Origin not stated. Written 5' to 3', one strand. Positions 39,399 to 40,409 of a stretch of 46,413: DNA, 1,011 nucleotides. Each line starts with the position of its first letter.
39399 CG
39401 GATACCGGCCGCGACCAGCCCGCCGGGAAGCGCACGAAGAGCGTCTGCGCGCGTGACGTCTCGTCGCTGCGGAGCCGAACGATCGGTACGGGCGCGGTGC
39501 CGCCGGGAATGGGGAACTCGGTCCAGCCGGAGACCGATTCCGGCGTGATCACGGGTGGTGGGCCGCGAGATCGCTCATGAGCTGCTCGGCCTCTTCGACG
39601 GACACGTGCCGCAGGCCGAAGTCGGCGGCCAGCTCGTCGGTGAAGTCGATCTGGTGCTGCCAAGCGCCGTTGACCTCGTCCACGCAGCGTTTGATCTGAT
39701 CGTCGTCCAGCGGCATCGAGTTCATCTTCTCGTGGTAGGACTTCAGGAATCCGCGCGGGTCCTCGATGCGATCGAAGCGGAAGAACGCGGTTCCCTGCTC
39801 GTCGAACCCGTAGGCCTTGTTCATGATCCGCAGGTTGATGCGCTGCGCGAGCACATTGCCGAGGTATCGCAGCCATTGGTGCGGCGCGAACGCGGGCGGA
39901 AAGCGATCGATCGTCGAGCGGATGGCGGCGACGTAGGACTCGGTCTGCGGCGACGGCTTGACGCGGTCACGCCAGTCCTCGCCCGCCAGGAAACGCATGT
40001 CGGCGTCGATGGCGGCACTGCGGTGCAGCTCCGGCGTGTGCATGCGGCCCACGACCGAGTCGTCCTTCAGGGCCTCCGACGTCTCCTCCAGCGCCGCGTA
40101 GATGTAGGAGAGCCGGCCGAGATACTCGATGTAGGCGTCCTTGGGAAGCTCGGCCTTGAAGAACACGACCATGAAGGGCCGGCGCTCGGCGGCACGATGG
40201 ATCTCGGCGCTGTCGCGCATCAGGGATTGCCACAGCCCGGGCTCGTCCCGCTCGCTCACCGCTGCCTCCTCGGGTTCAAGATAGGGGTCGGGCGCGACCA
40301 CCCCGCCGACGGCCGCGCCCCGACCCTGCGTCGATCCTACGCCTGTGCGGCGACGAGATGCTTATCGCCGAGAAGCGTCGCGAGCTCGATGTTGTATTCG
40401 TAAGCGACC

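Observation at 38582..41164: Operon of two heme-oxygenase paralogues (one with the catalytic distal-helix motif destroyed), a cupin and a small alpha+beta protein, downstream of an IclR gene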

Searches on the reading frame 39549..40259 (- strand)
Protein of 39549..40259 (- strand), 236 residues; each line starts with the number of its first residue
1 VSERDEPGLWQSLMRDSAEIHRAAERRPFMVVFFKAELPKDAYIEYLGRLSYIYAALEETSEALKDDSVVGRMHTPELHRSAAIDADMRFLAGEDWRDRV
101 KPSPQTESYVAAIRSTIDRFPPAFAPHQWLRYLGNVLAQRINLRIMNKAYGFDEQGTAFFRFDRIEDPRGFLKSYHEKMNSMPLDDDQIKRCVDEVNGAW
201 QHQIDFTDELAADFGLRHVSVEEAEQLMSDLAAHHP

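Call 3: search_protein_families(library=pfam, proteins=[window:39549-40259:-], max_evalue=0.01)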
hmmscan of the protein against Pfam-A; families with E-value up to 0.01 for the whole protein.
window:39549-40259:- (236 aa): 1 family
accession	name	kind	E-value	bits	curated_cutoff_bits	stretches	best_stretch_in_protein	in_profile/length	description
PF01126.25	Heme_oxygenase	-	1.5e-40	139.6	23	1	11-204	5-199/204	Heme oxygenase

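Call 6: search_solved_structures(query=window:39549-40259:-, show_alignments=3)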
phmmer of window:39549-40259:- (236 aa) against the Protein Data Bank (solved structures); distinct sequences matched with E-value up to 0.001: 31.
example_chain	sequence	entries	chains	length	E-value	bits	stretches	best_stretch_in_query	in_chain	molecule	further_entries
1we1_A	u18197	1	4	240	3.7e-34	121.7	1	13-212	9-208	Heme oxygenase 1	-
4mec_A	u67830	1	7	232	3.4e-27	98.9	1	9-214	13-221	Heme oxygenase 1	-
3i9t_A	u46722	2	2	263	4.1e-27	98.7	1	9-218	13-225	Heme oxygenase 1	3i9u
1dve_A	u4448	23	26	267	4.3e-27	98.6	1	9-218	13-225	HEME OXYGENASE-1 | apo heme oxygenase-1 | Hemeoxygenase-1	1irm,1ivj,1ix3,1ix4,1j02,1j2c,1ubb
6j79_A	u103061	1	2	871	2.3e-26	96.2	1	9-227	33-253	Heme oxygenase 1,NADPH--cytochrome P450 reductase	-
5kzl_A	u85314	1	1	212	3.9e-26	95.4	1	13-191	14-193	Heme oxygenase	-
6j7i_A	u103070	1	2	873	4.2e-26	95.4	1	9-218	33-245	Heme oxygenase 1,NADPH--cytochrome P450 reductase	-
6j7a_A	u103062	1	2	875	4.4e-26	95.3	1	9-218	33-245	Heme oxygenase 1,NADPH--cytochrome P450 reductase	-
1wov_A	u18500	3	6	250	1.5e-25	93.6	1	9-202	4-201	Heme oxygenase 2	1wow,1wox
1dvg_A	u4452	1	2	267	1.9e-25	93.2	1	9-218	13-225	HEME OXYGENASE-1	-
1xk2_A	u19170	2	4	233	1.7e-24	90.1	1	9-210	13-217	Heme oxygenase 1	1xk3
1n3u_A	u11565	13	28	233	1.7e-24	90.1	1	9-210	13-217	heme oxygenase 1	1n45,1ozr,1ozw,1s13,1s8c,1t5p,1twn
1ni6_A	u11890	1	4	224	1.8e-24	90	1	9-210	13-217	Heme oxygenase 1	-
6eha_A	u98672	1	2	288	3.2e-24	89.2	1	9-211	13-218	Heme oxygenase 1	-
1xk1_A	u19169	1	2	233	3.3e-24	89.2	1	9-210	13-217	Heme oxygenase 1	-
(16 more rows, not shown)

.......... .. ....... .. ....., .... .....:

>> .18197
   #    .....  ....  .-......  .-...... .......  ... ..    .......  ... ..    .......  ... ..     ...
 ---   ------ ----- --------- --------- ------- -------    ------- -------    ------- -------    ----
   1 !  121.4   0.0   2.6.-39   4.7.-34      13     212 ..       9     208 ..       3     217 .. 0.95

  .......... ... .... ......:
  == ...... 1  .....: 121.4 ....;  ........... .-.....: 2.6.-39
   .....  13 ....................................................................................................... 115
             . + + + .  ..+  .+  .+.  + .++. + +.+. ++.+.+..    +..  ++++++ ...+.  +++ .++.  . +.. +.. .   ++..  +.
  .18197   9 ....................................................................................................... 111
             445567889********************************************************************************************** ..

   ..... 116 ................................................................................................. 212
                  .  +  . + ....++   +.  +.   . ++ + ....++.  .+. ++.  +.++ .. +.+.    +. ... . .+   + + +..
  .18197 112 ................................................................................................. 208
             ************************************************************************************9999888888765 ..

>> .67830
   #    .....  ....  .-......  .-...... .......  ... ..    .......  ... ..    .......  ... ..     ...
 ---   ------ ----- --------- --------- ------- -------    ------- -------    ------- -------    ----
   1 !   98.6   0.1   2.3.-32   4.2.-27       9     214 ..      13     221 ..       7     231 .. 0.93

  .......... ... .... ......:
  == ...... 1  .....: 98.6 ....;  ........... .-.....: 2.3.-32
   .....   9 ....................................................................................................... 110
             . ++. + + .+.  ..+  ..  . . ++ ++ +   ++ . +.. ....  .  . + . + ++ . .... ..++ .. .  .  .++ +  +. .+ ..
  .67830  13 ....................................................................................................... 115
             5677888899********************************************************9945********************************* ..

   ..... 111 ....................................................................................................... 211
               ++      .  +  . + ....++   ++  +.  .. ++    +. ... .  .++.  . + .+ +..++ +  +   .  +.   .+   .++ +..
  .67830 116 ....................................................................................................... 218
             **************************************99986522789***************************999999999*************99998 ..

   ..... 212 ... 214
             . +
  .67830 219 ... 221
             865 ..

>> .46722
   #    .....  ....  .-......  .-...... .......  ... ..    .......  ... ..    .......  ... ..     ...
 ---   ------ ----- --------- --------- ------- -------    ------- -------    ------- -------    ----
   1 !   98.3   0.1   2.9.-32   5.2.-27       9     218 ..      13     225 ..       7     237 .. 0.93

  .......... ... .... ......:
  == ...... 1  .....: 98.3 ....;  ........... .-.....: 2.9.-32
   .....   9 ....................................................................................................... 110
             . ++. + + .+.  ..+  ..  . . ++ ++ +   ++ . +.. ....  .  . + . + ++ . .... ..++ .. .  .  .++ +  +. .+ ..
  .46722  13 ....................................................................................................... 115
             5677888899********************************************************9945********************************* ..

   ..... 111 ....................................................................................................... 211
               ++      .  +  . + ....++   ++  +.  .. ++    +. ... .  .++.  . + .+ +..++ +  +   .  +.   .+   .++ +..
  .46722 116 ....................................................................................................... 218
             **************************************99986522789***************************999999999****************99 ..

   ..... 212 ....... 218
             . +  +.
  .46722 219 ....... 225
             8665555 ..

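Call 7: find_homologous_proteins(query=window:39549-40259:-, max_evalue=1e-10)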
Query window:39549-40259:- (236 aa): 83 proteins with E <= 1e-10 among 421 candidates.
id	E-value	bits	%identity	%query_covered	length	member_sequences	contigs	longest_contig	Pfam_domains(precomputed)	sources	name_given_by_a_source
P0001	1.9e-156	537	100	100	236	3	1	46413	PF01126.26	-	-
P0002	2.1e-131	455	84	100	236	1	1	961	PF01126.26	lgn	-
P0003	5.5e-128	444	82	100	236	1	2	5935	PF01126.26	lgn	-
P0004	8.8e-126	436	82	100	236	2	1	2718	PF01126.26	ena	-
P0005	4.3e-105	369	69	100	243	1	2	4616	PF01126.26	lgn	-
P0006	2.9e-93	330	67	97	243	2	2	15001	PF01126.26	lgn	-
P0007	7.0e-93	329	65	100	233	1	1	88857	PF01126.26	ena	-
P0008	1.3e-91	325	64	98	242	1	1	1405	PF01126.26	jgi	jgi:heme oxygenase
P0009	3.4e-91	323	63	98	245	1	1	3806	PF01126.26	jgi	jgi:heme oxygenase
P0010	3.8e-91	323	63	100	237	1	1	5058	PF01126.26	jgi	jgi:heme oxygenase (biliverdin-producing, ferredoxin)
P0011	6.6e-91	322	64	97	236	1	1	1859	PF01126.26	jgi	jgi:heme oxygenase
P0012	7.9e-91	322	64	97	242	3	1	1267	PF01126.26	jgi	jgi:heme oxygenase (biliverdin-producing, ferredoxin)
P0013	4.4e-90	320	63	98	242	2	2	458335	PF01126.26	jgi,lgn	jgi:heme oxygenase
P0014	4.7e-90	319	64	98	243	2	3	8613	PF01126.26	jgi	jgi:heme oxygenase (biliverdin-producing, ferredoxin)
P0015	3.2e-89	317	66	97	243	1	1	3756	PF01126.26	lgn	-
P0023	1.8e-86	308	60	98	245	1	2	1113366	PF01126.26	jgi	jgi:heme oxygenase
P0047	1.3e-76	275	55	99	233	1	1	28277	PF01126.26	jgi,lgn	jgi:heme oxygenase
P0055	2.3e-69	252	50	99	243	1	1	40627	PF01126.26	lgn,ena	-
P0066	5.2e-62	228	50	95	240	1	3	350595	PF01126.26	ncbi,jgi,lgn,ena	ncbi:MAG TPA: biliverdin-producing heme oxygenase [Actinomycetota bacterium]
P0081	2.5e-50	189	43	89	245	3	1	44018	PF01126.26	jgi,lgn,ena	-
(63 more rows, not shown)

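Call 10: find_related_loci(query=A1, collection=genome_contigs, flank=6000)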
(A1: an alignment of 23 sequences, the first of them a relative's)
Query A1 (236 aa) in genome_contigs; peptide patterns used: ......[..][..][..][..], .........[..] (x = any residue, [..] = any of these).
28 stretches matched a pattern; 7 encode a relative of the query (tblastn E <= 1e-3); 7 distinct loci.
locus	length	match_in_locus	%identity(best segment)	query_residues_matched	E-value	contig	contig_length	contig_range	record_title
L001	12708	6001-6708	87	1-236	2e-140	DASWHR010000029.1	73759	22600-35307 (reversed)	MAG TPA_asm: Actinomycetota bacterium isolate SMAG_U2847 k141_2278768, whole genome shotgun sequence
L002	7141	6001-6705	58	1-236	7e-90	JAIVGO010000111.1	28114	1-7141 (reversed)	MAG: Actinomycetota bacterium isolate MAG113 MTG113_232, whole genome shotgun sequence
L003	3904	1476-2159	48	9-236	4e-73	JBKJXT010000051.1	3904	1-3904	MAG: Actinomycetota bacterium isolate swi_bin.182 k127_18130465, whole genome shotgun sequence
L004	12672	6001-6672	50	11-235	4e-68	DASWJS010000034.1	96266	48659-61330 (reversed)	MAG TPA_asm: Actinomycetota bacterium isolate SMAG_U2902 k141_3266317, whole genome shotgun sequence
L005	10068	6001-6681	47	9-236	2e-67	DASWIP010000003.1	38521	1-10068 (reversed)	MAG TPA_asm: Actinomycetota bacterium isolate SMAG_U2872 k141_6575, whole genome shotgun sequence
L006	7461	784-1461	43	2-236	7e-52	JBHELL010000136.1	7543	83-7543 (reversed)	MAG: Actinomycetota bacterium isolate S2_bin.13.orig S2_k141_2824395, whole genome shotgun sequence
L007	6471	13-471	53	84-236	1e-51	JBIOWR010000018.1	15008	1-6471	MAG: Actinomycetota bacterium isolate MAG077 k127_1179453, whole genome shotgun sequence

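Call 12: search_protein_families(library=ncbifam, proteins=[window:39549-40259:-], max_evalue=1)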
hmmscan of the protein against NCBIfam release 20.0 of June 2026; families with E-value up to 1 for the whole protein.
window:39549-40259:- (236 aa): 0 families

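Call 45: find_encoding_contigs(protein=P0013, flank=8000, max_places=1)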
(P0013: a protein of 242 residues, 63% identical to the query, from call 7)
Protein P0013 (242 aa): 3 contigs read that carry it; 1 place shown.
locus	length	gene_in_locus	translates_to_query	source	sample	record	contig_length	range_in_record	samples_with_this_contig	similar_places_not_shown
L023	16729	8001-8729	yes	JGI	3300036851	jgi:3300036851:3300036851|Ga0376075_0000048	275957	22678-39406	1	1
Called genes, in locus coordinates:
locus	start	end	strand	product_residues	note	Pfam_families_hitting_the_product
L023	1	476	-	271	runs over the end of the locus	PF03328:HpcH_HpaI, PF15617:C-C_Bond_Lyase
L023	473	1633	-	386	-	PF02771:Acyl-CoA_dh_N, PF02770:Acyl-CoA_dh_M, PF00441:Acyl-CoA_dh_1, PF08028:Acyl-CoA_dh_2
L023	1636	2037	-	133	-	PF12172:zf-ChsH2, PF01796:OB_ChsH2_C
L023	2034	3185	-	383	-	PF02803:Thiolase_C (faint), PF22691:Thiolase_C_1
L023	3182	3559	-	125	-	PF01575:MaoC_dehydratas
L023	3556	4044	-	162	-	PF01575:MaoC_dehydratas (faint), PF13452:FAS1_DH_region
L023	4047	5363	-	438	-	PF03972:MmgE_PrpD_N, PF19305:MmgE_PrpD_C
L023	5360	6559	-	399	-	PF02515:CoA_transf_3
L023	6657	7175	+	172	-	PF19315:MC_hydratase, PF01575:MaoC_dehydratas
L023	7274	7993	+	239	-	PF01126:Heme_oxygenase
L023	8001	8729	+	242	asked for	PF01126:Heme_oxygenase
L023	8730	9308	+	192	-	-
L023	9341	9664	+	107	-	-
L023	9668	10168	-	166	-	-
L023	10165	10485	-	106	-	PF12844:HTH_19 (weak), PF13560:HTH_31, PF01381:HTH_3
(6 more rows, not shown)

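Call 46: find_encoding_contigs(protein=P0023, flank=8000, max_places=1)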
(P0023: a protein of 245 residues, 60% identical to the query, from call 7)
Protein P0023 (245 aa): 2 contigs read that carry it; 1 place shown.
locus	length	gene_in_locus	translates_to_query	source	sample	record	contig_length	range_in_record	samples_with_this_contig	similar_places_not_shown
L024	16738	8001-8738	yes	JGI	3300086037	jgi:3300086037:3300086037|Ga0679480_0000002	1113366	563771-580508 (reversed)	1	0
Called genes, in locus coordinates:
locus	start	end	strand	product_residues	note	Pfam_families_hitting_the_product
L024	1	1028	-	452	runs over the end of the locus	PF03972:MmgE_PrpD_N, PF19305:MmgE_PrpD_C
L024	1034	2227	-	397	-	PF02515:CoA_transf_3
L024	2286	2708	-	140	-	PF01850:PIN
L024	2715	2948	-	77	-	PF19891:DUF6364 (weak)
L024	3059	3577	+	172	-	PF19315:MC_hydratase, PF01575:MaoC_dehydratas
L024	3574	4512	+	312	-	PF00762:Ferrochelatase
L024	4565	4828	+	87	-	-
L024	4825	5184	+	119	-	PF02452:PemK_toxin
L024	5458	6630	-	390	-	-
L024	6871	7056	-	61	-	-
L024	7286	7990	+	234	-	PF01126:Heme_oxygenase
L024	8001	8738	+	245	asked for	PF01126:Heme_oxygenase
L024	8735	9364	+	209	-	-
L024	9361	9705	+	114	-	-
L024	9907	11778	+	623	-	PF02129:Peptidase_S15 (faint), PF00326:Peptidase_S9 (faint)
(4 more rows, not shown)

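Call 47: find_encoding_contigs(protein=P0066, flank=8000, max_places=1)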
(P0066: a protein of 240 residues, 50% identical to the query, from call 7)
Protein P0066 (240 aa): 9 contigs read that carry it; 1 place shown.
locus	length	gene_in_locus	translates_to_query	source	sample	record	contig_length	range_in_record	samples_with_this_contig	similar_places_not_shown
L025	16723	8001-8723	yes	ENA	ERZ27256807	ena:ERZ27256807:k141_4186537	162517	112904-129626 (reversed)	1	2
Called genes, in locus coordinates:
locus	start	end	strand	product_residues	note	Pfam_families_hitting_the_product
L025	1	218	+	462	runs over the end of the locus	PF03972:MmgE_PrpD_N, PF19305:MmgE_PrpD_C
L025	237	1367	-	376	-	PF13473:Cupredoxin_1 (faint), PF00127:Copper-bind (faint)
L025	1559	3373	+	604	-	PF02129:Peptidase_S15, PF00561:Abhydrolase_1 (faint), PF08530:PepX_C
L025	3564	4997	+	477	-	PF01979:Amidohydro_1, PF07969:Amidohydro_3 (weak)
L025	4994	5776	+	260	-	PF09339:HTH_IclR, PF01614:IclR_C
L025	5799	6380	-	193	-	PF03734:YkuD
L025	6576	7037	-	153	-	-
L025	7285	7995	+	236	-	PF01126:Heme_oxygenase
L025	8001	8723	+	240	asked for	PF01126:Heme_oxygenase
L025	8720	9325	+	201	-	-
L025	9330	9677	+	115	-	-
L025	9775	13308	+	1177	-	PF08309:LVIVD (weak), PF13229:Beta_helix (faint), PF05048:NosD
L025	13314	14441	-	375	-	PF01042:Ribonuc_L-PSP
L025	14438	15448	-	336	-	PF00296:Bac_luciferase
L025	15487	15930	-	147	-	PF01575:MaoC_dehydratas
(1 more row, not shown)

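Call 48: search_protein_representatives(protein=window:39549-40259:-)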
Query: 236 residues. Proteins with E-value up to 0.001 (for the whole library): 1795; up to 1e-10: 872; up to 1e-30: 8. The best 150 are listed.
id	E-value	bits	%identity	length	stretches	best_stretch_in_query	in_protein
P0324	3.1e-107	373.9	32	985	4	5-210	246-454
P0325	6.5e-76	271.5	30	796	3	4-210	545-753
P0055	7.2e-70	251.7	50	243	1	5-236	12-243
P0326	2.3e-50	187.9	30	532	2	11-212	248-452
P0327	5.2e-35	137.6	34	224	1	12-212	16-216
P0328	7.2e-35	137.2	35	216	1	13-210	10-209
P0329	3.1e-31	125.3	34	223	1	13-214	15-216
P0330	5.2e-31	124.5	38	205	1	16-216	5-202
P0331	1.6e-30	123.0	30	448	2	16-201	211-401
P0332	1.6e-29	119.6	34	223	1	17-211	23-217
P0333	5.0e-29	118.0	34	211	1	13-196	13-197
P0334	1.6e-28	116.4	34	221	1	6-214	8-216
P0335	1.8e-28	116.2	32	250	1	13-209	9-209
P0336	1.9e-28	116.1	32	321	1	19-220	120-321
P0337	2.0e-28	116.1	29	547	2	47-211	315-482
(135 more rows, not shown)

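Call 51: find_encoding_contigs(protein=P0055, flank=8000, max_places=1)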
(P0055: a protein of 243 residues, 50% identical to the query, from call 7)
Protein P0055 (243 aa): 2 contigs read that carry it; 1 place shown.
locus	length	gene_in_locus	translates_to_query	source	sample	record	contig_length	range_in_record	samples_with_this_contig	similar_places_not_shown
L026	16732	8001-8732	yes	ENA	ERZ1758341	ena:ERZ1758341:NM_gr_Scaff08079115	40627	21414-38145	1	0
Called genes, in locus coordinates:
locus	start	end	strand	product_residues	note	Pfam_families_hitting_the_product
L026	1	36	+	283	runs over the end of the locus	PF14499:DUF4437, PF12973:Cupin_7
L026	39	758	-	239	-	-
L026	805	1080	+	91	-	-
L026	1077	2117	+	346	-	PF00211:Guanylate_cyc (weak), PF00072:Response_reg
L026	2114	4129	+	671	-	PF07676:PD40 (faint), PF26549:Tricorn_N (faint), PF26550:Tricorn_2nd (faint)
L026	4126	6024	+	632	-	PF00672:HAMP, PF00512:HisKA, PF02518:HATPase_c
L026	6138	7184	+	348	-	PF00072:Response_reg, PF00196:GerE, PF08281:Sigma70_r4_2 (weak)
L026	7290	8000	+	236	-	PF01126:Heme_oxygenase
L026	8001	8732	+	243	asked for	PF01126:Heme_oxygenase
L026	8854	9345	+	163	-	-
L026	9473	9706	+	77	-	-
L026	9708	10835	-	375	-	PF01042:Ribonuc_L-PSP, PF21168:FkbO_Hyg5-like_N (faint), PF01042:Ribonuc_L-PSP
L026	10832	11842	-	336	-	PF00296:Bac_luciferase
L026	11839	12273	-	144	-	PF01575:MaoC_dehydratas (weak)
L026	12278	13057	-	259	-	PF00378:ECH_1, PF16113:ECH_2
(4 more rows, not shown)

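Call 52: find_encoding_contigs(protein=P0081, flank=8000, max_places=1)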
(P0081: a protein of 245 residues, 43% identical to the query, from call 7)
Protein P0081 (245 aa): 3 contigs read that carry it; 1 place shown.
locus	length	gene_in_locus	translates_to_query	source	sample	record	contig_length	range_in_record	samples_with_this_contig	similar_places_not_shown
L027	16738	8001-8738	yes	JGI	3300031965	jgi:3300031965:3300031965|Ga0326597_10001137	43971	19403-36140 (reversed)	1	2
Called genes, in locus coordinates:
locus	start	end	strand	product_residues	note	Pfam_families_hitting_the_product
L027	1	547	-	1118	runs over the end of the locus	PF02653:BPD_transp_2, PF00005:ABC_tran, PF13304:AAA_21 (faint)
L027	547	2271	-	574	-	-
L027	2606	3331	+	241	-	PF01126:Heme_oxygenase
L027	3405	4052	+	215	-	-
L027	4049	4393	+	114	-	-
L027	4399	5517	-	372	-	PF01042:Ribonuc_L-PSP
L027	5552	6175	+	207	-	PF00440:TetR_N, PF17935:TetR_C_27 (weak)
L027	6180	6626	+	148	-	-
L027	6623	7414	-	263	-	PF08894:DUF1838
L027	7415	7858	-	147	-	PF12204:DUF3598_N (weak)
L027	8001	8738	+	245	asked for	PF01126:Heme_oxygenase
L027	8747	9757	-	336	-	PF00296:Bac_luciferase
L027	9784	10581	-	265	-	PF00378:ECH_1, PF16113:ECH_2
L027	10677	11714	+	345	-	PF00795:CN_hydrolase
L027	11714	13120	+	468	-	PF00171:Aldedh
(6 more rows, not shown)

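Call 53: find_encoding_contigs(protein=P0047, flank=8000, max_places=1)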
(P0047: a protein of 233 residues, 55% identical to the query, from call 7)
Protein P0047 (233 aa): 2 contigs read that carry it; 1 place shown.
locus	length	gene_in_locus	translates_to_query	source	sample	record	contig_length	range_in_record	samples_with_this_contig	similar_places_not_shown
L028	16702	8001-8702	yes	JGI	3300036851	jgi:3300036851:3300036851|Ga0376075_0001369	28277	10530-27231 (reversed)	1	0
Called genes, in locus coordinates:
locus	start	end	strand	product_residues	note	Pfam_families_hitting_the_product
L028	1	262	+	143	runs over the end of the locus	-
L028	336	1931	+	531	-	PF13458:Peripla_BP_6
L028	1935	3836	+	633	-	PF02653:BPD_transp_2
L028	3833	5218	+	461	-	PF00005:ABC_tran, PF13304:AAA_21 (weak)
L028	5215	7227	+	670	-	PF00005:ABC_tran, PF13191:AAA_16 (faint), PF13304:AAA_21 (faint), PF03209:PUCC, PF07690:MFS_1, PF13347:MFS_2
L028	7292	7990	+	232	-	PF01126:Heme_oxygenase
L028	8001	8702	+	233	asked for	PF01126:Heme_oxygenase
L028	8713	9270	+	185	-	-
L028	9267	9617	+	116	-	-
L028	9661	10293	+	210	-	PF00440:TetR_N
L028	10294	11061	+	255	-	PF00106:adh_short, PF13561:adh_short_C2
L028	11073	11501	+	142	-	-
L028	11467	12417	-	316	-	PF01042:Ribonuc_L-PSP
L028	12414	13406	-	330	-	PF00296:Bac_luciferase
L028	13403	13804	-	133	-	PF01575:MaoC_dehydratas, PF13452:FAS1_DH_region (weak)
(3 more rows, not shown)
